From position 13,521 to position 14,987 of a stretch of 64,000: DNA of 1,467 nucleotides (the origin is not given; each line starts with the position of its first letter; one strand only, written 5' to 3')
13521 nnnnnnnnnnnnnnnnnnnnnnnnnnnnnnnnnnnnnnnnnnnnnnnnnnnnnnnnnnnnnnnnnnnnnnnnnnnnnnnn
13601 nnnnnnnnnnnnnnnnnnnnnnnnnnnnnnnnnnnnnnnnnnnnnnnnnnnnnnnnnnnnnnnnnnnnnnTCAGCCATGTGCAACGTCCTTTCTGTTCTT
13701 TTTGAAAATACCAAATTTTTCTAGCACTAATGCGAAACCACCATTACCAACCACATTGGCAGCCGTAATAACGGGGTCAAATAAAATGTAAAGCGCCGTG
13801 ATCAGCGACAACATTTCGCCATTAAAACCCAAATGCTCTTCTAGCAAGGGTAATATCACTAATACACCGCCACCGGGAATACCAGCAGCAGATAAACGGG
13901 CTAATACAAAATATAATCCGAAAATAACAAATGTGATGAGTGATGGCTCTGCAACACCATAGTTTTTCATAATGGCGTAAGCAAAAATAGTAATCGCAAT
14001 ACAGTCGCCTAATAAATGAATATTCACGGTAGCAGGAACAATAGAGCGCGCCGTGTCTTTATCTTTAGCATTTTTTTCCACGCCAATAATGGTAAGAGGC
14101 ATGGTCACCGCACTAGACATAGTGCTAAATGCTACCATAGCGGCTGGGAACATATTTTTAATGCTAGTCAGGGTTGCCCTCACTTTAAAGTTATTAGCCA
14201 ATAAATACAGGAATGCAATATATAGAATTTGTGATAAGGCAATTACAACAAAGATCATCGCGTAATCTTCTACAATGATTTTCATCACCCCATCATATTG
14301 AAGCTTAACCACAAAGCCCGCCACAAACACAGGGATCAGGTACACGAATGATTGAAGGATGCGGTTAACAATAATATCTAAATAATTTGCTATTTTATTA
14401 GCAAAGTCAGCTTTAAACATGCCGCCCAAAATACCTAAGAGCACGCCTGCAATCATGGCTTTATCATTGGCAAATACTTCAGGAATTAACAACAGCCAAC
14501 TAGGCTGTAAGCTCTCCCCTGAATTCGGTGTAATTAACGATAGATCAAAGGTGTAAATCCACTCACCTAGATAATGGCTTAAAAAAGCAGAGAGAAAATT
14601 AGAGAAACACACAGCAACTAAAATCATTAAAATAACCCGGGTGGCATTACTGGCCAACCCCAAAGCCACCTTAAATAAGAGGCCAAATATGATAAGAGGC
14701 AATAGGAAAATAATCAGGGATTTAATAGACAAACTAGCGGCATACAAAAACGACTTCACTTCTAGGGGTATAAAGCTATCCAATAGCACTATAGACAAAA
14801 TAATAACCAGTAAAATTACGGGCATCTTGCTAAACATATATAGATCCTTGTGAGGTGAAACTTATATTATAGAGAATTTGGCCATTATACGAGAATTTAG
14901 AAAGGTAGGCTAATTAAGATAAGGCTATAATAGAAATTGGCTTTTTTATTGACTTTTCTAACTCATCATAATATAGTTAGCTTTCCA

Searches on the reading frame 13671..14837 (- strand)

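Call 44: search_protein_families(library=pfam, proteins=[window:13671-14837:-], max_evalue=0.0001)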
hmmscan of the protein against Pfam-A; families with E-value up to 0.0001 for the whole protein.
window:13671-14837:- (388 aa): 1 family
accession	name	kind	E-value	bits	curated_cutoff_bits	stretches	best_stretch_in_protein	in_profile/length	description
PF00375.23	SDF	-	5.8e-36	124.8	27.9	1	18-374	14-386/387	Sodium:dicarboxylate symporter family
